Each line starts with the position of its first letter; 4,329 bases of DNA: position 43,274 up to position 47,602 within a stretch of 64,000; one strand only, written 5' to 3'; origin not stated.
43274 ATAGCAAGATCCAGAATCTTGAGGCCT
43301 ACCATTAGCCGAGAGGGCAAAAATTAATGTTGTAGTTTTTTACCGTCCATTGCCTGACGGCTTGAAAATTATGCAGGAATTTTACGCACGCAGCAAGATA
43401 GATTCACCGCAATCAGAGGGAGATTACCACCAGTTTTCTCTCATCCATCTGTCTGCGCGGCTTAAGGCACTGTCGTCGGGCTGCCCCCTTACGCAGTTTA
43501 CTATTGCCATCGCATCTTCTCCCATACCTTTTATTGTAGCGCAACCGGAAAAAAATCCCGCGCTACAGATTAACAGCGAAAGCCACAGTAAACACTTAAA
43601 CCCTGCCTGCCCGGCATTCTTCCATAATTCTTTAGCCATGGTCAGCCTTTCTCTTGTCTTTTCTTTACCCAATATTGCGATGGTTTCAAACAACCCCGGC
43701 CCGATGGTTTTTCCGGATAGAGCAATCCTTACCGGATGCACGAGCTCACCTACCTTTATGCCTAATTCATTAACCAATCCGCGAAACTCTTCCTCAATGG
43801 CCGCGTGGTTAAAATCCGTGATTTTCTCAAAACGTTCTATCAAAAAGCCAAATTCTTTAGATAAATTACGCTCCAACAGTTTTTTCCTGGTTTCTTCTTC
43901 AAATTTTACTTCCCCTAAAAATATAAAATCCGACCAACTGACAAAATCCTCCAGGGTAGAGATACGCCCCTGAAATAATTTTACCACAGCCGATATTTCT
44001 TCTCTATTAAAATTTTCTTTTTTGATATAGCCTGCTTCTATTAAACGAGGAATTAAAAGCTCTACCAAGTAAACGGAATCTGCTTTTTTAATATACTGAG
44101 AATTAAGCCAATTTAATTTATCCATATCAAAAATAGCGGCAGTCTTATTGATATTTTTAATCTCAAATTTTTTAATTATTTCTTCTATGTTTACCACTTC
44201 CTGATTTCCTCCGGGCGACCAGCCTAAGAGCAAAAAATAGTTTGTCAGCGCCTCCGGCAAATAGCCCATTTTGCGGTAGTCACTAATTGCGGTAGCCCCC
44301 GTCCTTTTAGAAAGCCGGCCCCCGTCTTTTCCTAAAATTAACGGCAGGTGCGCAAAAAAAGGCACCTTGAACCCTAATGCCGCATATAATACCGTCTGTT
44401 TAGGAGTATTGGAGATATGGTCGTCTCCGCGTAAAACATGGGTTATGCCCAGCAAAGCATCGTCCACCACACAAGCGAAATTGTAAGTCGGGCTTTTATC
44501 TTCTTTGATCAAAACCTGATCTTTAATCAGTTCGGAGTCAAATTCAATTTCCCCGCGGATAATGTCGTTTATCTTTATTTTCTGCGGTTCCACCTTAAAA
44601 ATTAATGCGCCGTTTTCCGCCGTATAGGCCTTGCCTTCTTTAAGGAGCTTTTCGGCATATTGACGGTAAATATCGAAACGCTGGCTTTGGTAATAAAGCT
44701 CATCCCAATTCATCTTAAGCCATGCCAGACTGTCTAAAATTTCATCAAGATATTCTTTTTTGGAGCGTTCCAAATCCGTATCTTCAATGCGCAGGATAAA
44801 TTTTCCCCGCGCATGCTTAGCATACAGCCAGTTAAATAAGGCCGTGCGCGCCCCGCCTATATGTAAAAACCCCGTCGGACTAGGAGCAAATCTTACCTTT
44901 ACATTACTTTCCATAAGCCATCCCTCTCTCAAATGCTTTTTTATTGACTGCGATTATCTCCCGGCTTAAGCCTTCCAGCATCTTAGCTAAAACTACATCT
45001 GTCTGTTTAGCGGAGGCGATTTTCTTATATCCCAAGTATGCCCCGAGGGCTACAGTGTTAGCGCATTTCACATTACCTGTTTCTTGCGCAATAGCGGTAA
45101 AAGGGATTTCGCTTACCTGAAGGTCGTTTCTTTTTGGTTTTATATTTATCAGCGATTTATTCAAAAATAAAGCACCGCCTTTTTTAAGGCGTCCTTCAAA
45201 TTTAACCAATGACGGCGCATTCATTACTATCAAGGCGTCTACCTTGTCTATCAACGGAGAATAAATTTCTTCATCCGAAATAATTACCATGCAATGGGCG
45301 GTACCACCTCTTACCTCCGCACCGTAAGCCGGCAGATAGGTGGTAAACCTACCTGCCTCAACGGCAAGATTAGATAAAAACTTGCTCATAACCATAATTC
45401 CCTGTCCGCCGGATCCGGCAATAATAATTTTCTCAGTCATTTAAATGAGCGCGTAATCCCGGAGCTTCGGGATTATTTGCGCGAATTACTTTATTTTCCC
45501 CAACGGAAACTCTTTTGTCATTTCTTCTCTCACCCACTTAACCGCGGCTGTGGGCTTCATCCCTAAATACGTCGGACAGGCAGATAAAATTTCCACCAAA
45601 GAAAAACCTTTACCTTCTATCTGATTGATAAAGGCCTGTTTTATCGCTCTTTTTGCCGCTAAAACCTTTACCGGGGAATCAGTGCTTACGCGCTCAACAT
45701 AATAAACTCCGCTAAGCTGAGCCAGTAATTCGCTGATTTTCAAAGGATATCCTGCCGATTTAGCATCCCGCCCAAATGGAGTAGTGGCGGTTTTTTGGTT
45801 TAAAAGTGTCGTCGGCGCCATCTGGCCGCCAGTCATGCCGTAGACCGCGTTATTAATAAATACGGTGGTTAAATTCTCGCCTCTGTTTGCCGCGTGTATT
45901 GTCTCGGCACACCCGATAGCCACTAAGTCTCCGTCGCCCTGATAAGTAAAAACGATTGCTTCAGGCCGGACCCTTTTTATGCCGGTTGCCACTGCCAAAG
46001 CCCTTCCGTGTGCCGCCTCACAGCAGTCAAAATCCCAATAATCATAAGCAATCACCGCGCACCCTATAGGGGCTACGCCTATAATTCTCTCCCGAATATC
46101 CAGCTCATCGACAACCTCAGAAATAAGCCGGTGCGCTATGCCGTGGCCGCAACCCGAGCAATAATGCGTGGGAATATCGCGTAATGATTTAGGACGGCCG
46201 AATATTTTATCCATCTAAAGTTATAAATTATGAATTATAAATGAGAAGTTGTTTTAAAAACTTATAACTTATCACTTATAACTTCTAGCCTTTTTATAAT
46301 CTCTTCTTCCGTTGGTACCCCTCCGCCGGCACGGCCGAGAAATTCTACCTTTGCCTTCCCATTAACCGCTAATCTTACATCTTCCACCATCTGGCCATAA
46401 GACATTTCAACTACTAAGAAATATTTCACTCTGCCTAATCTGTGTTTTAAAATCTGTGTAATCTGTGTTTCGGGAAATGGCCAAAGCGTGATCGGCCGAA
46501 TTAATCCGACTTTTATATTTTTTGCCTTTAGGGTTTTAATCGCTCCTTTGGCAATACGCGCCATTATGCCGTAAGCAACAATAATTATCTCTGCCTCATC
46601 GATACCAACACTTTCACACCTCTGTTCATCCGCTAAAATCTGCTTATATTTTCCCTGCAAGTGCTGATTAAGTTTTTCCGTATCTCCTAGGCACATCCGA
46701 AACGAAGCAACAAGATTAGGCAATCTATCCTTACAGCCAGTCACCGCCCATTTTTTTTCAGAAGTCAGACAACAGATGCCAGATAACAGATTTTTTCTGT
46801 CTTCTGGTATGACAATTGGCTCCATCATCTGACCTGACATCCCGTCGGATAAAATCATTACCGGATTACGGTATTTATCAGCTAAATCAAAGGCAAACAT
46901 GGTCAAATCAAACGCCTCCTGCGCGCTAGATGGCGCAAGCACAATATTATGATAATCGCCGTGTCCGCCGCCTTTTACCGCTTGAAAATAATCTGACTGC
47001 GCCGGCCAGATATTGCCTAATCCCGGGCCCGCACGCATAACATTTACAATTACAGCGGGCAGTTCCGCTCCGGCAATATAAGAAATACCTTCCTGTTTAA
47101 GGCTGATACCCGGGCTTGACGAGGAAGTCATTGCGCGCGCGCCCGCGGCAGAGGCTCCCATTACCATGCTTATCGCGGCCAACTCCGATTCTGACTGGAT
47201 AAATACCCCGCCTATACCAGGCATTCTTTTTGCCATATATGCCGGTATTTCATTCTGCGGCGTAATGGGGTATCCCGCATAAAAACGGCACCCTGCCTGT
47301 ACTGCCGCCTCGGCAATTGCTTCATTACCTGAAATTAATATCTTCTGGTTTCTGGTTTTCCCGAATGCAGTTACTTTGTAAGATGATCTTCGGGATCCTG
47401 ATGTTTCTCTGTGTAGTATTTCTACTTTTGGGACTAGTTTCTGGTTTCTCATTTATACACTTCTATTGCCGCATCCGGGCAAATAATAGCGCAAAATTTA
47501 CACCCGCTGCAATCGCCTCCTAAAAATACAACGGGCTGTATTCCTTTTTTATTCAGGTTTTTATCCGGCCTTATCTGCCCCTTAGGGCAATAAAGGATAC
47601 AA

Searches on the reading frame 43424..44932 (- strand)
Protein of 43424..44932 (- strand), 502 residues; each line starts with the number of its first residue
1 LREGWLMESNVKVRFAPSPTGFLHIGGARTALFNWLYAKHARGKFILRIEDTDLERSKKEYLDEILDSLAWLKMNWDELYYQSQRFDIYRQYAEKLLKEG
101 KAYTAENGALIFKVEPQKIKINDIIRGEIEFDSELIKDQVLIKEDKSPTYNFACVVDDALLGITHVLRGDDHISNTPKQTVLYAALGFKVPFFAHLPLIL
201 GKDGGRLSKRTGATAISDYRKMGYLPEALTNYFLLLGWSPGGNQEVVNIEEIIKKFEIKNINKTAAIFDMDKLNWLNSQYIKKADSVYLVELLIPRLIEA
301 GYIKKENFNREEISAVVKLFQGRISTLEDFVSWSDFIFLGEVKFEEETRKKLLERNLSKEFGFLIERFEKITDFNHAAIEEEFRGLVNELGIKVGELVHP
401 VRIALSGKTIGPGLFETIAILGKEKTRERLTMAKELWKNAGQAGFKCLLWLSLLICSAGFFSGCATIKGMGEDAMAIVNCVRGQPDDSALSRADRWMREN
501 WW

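Call 41: search_protein_families(library=pfam, proteins=[window:43424-44932:-], max_evalue=1e-8)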
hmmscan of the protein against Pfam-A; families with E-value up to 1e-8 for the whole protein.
window:43424-44932:- (502 aa): 2 families
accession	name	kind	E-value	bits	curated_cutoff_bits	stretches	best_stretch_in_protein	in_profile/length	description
PF00749.27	tRNA-synt_1c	-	5.4e-93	311.8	23.4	2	116-275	153-314/314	tRNA synthetases class I (E and Q), catalytic domain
PF19269.4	Anticodon_2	-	1.2e-32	113.7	23.6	1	289-432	2-139/141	Anticodon binding domain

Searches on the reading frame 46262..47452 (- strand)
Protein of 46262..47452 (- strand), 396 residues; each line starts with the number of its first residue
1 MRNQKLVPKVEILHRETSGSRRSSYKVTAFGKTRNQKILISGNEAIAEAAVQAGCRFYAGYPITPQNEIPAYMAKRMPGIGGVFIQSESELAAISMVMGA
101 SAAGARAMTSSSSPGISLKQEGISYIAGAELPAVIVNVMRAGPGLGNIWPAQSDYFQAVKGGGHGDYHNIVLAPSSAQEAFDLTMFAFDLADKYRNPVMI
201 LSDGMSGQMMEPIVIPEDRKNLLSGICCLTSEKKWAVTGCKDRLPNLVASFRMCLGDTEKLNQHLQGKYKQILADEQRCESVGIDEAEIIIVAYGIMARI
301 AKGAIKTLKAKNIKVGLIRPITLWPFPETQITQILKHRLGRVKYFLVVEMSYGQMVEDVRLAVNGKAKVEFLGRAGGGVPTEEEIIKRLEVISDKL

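Call 41: search_protein_families(library=pfam, proteins=[window:46262-47452:-], max_evalue=1e-8)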
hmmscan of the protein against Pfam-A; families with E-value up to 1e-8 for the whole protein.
window:46262-47452:- (396 aa): 2 families
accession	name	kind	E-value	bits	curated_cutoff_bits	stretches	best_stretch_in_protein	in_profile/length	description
PF01855.24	POR_N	-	3e-54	184.6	27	1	48-219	1-171/231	Pyruvate flavodoxin/ferredoxin oxidoreductase, thiamine diP-bdg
PF17147.9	PFOR_II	-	4.3e-23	82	27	1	287-385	1-102/102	Pyruvate:ferredoxin oxidoreductase core domain II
